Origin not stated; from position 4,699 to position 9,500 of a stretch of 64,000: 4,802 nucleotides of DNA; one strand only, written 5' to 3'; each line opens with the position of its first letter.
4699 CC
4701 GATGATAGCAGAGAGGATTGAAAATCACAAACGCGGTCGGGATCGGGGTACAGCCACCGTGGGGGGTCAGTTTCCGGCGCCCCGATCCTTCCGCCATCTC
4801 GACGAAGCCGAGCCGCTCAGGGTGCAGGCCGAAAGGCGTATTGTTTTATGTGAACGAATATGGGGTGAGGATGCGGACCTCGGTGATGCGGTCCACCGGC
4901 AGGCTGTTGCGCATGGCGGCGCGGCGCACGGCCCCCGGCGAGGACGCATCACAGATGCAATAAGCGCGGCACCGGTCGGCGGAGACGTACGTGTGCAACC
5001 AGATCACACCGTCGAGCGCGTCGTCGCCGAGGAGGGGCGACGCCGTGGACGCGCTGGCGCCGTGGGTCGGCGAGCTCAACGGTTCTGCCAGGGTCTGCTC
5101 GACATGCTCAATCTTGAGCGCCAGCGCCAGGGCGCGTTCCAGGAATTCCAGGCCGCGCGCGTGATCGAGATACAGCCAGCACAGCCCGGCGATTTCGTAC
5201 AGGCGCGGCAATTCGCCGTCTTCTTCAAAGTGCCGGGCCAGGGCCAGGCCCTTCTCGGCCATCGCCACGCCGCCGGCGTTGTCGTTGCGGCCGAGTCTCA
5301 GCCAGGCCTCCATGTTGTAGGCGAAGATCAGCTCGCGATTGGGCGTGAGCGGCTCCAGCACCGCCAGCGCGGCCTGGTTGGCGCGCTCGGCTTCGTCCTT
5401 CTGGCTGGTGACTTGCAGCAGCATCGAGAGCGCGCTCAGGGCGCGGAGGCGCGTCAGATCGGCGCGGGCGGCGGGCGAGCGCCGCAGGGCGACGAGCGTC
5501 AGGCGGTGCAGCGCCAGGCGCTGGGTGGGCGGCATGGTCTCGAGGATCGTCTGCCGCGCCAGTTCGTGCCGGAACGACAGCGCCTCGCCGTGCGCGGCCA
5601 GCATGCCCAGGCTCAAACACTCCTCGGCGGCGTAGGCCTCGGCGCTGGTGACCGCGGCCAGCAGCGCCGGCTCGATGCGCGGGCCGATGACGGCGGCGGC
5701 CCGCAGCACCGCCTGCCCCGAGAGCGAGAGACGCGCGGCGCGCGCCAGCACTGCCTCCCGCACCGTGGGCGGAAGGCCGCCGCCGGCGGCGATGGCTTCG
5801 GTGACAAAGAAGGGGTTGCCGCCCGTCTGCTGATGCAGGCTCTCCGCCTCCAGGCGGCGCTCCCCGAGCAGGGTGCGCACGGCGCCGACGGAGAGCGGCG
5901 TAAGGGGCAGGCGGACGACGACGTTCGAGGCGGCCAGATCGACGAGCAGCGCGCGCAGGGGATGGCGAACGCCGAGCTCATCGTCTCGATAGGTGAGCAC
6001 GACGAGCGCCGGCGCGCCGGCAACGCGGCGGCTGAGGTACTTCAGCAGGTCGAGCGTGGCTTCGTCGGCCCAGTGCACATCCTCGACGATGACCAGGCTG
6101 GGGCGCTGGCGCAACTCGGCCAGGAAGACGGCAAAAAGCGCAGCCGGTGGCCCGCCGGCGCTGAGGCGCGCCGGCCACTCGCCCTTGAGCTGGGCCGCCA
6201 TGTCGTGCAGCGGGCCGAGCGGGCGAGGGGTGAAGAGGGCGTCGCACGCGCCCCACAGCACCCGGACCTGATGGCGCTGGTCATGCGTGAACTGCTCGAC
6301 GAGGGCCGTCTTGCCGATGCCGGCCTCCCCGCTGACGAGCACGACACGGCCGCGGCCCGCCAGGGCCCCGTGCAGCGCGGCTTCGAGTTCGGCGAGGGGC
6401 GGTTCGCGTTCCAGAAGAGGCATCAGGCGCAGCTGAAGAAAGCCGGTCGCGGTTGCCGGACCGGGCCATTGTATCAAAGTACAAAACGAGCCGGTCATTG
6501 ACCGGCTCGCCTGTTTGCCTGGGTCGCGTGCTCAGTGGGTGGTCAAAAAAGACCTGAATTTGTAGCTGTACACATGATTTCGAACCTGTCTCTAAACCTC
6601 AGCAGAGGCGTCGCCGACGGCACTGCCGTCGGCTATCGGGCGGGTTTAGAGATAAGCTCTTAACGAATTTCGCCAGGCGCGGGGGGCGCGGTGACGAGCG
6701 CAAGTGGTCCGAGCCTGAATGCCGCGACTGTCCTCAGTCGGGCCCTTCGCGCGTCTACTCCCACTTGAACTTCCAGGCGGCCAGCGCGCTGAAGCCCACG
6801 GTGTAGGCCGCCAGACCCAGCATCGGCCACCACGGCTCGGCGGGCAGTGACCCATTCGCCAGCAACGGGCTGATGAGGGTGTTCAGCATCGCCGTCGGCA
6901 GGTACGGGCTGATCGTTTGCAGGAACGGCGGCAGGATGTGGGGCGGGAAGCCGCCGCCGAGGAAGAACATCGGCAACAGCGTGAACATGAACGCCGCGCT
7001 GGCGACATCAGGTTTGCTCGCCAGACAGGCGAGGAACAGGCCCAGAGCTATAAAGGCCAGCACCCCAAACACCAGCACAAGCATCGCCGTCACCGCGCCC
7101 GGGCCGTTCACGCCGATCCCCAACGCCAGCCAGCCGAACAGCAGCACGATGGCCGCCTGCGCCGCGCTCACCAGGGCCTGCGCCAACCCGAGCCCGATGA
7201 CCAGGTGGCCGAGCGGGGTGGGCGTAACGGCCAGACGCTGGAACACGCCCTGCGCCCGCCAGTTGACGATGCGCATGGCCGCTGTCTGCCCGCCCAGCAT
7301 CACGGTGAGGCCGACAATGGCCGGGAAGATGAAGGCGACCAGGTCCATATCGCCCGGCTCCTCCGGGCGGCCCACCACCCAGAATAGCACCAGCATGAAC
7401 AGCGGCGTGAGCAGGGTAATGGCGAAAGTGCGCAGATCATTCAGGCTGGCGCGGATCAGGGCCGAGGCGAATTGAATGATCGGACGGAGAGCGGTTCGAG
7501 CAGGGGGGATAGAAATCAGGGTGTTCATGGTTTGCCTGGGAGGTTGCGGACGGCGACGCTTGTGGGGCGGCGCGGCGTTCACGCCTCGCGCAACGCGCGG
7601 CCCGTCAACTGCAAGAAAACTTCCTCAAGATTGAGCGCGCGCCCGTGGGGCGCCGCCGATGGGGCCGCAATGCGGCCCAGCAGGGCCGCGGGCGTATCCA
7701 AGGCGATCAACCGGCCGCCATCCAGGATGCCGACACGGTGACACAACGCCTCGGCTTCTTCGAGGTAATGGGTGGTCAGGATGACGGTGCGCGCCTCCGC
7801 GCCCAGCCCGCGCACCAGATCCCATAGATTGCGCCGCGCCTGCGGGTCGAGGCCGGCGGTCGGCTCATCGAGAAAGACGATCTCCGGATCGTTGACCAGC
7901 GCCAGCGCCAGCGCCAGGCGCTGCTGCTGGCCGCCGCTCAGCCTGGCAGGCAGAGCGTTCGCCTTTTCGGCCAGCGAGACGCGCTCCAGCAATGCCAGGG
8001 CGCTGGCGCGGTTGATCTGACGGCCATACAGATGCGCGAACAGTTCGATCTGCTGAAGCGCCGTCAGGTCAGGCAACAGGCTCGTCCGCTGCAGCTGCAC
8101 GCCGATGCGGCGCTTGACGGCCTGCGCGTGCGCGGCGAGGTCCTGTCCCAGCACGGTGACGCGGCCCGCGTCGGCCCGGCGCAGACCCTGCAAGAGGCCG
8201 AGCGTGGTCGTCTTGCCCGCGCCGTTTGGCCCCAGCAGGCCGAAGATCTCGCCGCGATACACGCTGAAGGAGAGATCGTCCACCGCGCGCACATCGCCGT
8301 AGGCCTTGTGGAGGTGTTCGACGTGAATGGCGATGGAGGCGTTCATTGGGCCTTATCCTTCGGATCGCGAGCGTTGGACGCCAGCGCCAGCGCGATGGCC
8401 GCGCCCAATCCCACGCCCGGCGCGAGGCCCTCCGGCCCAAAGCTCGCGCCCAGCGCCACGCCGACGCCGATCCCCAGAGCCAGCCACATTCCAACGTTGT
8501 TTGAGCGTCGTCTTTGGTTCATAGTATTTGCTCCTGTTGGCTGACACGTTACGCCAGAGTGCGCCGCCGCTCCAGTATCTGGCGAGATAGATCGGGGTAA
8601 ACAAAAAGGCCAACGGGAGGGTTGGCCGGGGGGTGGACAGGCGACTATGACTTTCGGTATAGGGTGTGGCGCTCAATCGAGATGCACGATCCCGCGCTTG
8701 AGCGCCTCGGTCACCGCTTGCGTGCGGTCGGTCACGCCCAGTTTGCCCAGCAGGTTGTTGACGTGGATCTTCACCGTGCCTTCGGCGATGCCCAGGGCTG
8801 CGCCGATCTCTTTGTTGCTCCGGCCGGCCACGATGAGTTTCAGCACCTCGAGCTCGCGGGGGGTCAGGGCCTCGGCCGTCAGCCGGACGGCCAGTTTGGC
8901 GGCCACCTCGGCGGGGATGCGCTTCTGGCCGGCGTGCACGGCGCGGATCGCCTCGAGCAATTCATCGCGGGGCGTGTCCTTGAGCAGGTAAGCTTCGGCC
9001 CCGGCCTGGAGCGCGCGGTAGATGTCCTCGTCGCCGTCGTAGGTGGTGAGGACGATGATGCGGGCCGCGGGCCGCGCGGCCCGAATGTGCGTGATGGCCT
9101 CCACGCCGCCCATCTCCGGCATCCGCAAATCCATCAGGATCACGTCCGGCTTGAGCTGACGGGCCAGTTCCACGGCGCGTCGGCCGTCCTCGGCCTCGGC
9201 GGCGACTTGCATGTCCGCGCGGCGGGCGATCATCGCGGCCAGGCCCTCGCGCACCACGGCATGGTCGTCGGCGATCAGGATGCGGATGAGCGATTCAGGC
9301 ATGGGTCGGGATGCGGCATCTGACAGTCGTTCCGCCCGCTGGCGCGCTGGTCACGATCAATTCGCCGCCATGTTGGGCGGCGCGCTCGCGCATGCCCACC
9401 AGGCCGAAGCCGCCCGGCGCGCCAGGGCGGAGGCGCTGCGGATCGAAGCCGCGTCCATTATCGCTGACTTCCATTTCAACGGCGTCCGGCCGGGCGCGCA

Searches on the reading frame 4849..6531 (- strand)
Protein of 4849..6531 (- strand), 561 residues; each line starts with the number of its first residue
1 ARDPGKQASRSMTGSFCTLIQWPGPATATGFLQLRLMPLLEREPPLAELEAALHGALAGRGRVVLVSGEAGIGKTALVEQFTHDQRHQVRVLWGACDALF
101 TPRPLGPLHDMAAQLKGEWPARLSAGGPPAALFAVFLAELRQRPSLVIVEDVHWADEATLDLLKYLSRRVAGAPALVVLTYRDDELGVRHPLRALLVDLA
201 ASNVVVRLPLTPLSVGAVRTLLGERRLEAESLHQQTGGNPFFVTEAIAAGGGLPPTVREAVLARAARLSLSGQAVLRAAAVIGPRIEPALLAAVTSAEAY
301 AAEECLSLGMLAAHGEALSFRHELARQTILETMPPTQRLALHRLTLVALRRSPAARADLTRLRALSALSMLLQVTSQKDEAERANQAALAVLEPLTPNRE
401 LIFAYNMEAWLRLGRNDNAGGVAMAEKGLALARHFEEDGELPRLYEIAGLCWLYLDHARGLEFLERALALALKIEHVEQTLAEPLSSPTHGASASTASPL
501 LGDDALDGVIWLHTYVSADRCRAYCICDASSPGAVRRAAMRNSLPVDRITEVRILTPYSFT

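Call 55: search_protein_families(library=pfam, proteins=[window:4849-6531:-], max_evalue=0.00001)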
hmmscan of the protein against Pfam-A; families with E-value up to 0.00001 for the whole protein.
window:4849-6531:- (561 aa): 3 families
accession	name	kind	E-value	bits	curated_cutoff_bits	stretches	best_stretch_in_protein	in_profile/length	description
PF13191.12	AAA_16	-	1.1e-22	81.8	32.6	1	39-177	2-166/167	AAA ATPase domain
PF14026.12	SCO4226-like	-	9e-12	45.4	28.5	1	505-552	30-76/76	Nickel responsive protein SCO4226-like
PF13401.12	AAA_22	-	3.6e-07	31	27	1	61-168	5-109/130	AAA domain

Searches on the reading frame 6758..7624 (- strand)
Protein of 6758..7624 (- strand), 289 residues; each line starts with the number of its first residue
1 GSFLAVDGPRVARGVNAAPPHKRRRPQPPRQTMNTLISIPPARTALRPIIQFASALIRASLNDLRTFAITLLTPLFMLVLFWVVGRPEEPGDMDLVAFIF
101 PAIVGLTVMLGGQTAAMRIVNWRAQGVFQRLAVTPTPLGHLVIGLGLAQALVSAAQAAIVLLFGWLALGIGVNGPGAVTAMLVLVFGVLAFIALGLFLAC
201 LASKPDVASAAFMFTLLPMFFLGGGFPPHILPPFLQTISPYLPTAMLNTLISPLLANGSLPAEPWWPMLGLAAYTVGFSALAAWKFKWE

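Call 55: search_protein_families(library=pfam, proteins=[window:6758-7624:-], max_evalue=0.00001)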
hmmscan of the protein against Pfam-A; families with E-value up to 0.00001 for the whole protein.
window:6758-7624:- (289 aa): 2 families
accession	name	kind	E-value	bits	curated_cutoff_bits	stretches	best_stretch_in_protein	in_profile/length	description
PF12698.13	ABC2_membrane_3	-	1.4e-17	64.3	31.6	1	94-284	159-347/347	ABC-2 family transporter protein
PF01061.29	ABC2_membrane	-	6.5e-17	62.2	26.9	1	59-245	18-200/211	ABC-2 type transporter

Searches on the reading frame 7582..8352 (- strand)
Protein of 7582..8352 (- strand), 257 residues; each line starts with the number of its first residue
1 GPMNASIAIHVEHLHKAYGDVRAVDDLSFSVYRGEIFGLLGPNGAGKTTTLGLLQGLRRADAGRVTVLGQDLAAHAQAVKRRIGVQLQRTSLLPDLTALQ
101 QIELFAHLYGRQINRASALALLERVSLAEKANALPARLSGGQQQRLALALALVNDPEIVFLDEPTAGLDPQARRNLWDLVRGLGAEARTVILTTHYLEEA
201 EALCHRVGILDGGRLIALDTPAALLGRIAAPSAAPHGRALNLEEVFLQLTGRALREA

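Call 55: search_protein_families(library=pfam, proteins=[window:7582-8352:-], max_evalue=0.00001)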
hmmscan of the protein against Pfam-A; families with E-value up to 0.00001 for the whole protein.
window:7582-8352:- (257 aa): 2 families
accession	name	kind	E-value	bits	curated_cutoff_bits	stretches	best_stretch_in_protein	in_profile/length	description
PF00005.33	ABC_tran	-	2.4e-32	112.8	25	1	25-166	2-137/137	ABC transporter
PF13304.12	AAA_21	-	1.4e-15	58.6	27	1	135-195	235-298/304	AAA domain, putative AbiEii toxin, Type IV TA system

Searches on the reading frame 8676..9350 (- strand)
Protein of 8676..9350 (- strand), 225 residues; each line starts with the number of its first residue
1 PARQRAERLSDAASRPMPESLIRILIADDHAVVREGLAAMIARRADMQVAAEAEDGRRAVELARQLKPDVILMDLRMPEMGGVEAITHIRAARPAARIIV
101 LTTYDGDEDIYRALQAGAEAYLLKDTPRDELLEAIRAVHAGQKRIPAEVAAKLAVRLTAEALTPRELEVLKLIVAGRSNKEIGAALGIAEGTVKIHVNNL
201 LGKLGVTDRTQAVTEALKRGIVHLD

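Call 55: search_protein_families(library=pfam, proteins=[window:8676-9350:-], max_evalue=0.00001)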
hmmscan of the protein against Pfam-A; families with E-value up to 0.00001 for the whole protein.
window:8676-9350:- (225 aa): 3 families
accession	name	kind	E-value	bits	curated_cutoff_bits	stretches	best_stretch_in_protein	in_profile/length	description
PF00072.30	Response_reg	-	9e-30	103.5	30.2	1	24-136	1-111/111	Response regulator receiver domain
PF00196.25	GerE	-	6.1e-21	74.2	23.5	1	161-215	2-56/57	Bacterial regulatory proteins, luxR family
PF08281.18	Sigma70_r4_2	-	2e-06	27.8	25.7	1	154-197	3-47/54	Sigma-70, region 4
